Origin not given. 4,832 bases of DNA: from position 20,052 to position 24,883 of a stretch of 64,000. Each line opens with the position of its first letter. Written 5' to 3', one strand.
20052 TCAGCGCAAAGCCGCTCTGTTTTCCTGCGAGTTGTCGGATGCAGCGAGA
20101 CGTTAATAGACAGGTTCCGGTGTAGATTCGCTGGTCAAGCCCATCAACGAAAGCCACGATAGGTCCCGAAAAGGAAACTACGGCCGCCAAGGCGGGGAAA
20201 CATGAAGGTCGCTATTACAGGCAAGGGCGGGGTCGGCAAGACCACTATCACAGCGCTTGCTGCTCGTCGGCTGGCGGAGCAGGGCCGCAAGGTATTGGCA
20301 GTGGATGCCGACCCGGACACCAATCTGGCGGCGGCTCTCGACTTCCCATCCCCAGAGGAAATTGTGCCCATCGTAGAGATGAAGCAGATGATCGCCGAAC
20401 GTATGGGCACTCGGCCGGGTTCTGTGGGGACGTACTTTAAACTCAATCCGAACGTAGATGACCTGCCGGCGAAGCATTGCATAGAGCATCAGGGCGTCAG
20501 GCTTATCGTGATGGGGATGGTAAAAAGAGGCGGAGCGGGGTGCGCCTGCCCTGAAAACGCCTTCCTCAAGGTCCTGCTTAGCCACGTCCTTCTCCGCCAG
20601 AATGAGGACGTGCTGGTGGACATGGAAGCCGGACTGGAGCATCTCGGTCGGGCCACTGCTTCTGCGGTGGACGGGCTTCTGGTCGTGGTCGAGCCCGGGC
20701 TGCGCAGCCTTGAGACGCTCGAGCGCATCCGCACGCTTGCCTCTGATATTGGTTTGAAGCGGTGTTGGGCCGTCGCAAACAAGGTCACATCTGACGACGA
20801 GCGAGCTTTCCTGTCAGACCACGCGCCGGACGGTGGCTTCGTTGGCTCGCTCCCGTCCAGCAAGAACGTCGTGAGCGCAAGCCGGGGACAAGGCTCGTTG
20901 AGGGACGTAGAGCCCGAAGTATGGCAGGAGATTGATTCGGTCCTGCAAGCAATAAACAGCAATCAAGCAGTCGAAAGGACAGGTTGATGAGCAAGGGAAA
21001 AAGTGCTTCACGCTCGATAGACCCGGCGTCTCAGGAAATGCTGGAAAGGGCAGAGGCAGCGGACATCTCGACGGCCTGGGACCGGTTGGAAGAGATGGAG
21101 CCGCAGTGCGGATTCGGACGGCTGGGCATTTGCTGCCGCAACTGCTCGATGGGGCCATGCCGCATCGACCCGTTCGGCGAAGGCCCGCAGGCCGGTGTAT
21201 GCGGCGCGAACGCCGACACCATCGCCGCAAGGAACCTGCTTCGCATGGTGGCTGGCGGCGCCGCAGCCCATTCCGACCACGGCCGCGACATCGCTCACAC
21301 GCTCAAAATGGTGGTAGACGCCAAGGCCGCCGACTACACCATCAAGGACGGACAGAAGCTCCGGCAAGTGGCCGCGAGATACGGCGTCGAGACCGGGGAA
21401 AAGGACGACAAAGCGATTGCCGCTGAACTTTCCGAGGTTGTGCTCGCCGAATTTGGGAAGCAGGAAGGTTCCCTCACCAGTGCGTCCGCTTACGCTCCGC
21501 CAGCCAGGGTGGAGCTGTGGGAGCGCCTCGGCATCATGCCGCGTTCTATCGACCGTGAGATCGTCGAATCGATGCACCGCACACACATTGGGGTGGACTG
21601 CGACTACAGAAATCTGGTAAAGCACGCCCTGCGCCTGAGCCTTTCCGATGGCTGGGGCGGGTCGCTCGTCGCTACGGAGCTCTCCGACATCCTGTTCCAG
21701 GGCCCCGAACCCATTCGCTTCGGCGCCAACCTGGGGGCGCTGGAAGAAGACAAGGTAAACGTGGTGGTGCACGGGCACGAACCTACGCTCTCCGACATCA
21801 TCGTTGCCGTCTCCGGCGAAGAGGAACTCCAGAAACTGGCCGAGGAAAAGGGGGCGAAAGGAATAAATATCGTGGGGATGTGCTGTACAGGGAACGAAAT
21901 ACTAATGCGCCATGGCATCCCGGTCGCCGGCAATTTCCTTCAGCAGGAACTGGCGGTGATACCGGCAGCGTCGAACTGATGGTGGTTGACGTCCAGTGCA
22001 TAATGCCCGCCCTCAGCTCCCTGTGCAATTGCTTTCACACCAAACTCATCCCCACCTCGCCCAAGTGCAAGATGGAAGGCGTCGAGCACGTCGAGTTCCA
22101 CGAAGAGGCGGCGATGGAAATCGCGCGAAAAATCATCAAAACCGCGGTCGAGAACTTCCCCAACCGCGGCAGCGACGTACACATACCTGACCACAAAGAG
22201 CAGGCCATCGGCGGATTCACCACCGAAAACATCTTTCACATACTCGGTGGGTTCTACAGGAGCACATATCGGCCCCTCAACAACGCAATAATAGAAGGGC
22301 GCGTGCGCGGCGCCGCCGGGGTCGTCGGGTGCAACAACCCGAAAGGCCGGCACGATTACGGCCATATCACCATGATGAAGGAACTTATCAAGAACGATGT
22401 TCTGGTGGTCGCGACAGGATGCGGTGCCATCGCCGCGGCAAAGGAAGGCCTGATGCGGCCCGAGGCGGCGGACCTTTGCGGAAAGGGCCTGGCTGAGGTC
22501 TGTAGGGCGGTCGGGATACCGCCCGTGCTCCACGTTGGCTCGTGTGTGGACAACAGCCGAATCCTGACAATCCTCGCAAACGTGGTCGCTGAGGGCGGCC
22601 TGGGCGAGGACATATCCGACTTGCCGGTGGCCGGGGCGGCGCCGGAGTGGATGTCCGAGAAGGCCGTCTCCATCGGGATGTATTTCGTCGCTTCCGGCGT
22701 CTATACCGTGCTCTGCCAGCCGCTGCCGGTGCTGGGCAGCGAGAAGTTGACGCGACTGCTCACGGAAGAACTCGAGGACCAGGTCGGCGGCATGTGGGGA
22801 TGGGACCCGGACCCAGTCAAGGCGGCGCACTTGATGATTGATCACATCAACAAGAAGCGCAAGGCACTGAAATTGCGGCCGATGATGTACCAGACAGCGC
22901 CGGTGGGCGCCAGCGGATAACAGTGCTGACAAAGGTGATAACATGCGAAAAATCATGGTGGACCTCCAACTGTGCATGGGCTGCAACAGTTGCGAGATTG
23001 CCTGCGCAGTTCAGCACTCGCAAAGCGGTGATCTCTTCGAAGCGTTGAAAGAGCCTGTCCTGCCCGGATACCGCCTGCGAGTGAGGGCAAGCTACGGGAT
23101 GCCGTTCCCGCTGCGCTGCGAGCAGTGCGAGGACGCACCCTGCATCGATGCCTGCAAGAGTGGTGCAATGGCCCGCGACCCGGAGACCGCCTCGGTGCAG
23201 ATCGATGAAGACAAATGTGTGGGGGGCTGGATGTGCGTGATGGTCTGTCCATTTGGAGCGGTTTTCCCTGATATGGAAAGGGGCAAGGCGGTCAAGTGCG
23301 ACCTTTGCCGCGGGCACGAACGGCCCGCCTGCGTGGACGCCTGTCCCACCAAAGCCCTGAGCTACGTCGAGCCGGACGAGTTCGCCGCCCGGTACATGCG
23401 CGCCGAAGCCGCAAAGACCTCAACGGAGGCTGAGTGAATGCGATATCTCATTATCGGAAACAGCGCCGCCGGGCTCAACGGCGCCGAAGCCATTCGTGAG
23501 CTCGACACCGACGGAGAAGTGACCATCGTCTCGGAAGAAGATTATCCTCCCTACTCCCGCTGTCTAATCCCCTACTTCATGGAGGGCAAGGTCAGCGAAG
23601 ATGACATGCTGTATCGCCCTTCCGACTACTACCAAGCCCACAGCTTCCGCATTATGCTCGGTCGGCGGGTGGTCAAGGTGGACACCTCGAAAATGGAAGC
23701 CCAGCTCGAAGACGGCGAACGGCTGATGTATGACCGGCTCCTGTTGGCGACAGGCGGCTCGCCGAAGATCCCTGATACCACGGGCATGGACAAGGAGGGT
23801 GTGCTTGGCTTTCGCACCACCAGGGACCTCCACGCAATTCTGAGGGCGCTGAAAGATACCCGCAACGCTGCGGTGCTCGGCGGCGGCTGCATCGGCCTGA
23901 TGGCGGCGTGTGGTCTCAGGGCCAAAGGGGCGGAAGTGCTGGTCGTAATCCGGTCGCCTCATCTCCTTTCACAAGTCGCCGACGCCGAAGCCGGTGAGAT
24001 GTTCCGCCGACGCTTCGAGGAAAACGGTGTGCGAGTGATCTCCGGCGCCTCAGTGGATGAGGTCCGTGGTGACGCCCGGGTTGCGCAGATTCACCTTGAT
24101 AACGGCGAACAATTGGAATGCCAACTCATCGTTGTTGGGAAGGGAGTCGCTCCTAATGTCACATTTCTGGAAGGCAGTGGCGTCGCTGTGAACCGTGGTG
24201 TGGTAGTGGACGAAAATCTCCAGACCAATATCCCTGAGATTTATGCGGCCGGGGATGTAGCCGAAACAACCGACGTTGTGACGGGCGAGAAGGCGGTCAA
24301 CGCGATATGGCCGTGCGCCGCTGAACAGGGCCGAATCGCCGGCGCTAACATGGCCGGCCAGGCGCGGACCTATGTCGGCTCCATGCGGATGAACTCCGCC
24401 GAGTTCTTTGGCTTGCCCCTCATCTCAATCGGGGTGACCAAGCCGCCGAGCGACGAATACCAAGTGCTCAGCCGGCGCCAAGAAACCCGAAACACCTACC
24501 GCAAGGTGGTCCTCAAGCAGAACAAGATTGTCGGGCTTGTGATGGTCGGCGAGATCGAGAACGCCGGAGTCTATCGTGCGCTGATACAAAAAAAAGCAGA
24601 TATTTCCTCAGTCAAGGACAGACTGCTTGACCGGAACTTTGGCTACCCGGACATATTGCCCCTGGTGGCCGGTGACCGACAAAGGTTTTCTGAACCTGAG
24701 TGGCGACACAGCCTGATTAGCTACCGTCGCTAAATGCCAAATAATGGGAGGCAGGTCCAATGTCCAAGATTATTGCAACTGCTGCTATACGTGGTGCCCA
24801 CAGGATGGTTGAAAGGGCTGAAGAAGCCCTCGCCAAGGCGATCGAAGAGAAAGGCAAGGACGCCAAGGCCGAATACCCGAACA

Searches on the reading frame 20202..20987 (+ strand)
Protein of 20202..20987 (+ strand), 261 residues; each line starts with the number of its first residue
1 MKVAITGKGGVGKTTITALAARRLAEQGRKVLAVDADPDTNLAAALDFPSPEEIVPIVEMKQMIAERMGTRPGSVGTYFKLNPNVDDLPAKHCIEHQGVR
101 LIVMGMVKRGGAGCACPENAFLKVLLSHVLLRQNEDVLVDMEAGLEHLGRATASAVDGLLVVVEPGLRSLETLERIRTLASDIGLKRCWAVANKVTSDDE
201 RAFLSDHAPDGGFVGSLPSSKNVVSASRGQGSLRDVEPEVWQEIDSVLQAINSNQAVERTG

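Call 76: search_protein_families(library=pfam, proteins=[window:20202-20987:+], max_evalue=0.0001)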
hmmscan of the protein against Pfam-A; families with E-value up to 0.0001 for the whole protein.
window:20202-20987:+ (261 aa): 6 families
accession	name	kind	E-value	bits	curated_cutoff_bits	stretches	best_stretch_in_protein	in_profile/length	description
PF01656.29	CbiA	-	8.6e-16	58.5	25.4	1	4-226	3-118/125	CobQ/CobB/MinD/ParA nucleotide binding domain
PF13614.12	AAA_31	-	2.1e-12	47.8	27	1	6-177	8-161/177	AAA domain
PF02374.21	ArsA_ATPase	-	1.1e-10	41.6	24.3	1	3-47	4-48/305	Anion-transporting ATPase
PF00142.24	Fer4_NifH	-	9e-07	29.1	25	1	1-41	1-41/271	4Fe-4S iron sulfur cluster binding proteins, NifH/frxC family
PF10609.15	ParA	-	1.4e-06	28.3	27.1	1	5-37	9-41/246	NUBPL iron-transfer P-loop NTPase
PF06564.18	CBP_BcsQ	-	1.7e-05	24.9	21.3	0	4-44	5-46/234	Cellulose biosynthesis protein BcsQ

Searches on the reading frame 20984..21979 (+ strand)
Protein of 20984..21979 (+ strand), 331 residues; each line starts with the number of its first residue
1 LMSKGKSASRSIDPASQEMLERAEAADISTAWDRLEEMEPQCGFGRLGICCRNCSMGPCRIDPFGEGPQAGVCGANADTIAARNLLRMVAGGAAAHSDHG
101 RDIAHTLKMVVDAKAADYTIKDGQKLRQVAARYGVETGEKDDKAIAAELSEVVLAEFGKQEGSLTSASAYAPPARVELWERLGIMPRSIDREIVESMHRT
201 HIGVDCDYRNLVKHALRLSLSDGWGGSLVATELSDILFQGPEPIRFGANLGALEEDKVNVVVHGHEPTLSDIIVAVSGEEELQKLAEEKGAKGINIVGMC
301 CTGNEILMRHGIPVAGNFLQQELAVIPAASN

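Call 76: search_protein_families(library=pfam, proteins=[window:20984-21979:+], max_evalue=0.0001)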
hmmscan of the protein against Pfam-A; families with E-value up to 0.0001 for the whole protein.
window:20984-21979:+ (331 aa): 1 family
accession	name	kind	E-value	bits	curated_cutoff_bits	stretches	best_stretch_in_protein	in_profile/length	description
PF03063.25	Prismane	-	3.2e-84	283.9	27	1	49-327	1-271/513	Prismane/CO dehydrogenase family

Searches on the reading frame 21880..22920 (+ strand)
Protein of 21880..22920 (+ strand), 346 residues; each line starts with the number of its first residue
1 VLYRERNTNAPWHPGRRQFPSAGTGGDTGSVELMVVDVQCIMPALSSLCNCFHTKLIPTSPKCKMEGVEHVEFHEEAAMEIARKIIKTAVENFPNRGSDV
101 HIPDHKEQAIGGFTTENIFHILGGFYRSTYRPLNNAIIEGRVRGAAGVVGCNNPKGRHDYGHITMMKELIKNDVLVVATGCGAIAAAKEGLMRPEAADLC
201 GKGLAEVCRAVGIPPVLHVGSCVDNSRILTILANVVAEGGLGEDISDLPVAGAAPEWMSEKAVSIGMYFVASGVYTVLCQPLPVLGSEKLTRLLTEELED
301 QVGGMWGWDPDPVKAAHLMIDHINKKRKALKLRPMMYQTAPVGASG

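Call 76: search_protein_families(library=pfam, proteins=[window:21880-22920:+], max_evalue=0.0001)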
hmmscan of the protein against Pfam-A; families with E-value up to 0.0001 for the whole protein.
window:21880-22920:+ (346 aa): 1 family
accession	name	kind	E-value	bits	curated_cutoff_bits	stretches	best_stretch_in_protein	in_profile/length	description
PF03063.25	Prismane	-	7.8e-86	289.2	27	1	28-312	271-512/513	Prismane/CO dehydrogenase family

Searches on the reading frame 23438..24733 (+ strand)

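Call 76: search_protein_families(library=pfam, proteins=[window:23438-24733:+], max_evalue=0.0001)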
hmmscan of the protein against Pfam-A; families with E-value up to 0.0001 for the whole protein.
window:23438-24733:+ (431 aa): 5 families
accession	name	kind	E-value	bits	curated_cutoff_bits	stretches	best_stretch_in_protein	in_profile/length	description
PF07992.20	Pyr_redox_2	-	2.2e-58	198.4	26.1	1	2-290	2-283/291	Pyridine nucleotide-disulphide oxidoreductase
PF00070.33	Pyr_redox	-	1.2e-19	71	22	1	144-221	2-80/82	Pyridine nucleotide-disulphide oxidoreductase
PF18267.7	Rubredoxin_C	-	3.7e-12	46.5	25.9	1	322-386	6-69/70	Rubredoxin NAD+ reductase C-terminal domain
PF13738.12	Pyr_redox_3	-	9.9e-11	41.9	30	1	49-272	75-305/305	Pyridine nucleotide-disulphide oxidoreductase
PF03486.20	HI0933_like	-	4.6e-09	36.5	50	0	144-181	3-40/244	HI0933-like protein Rossmann domain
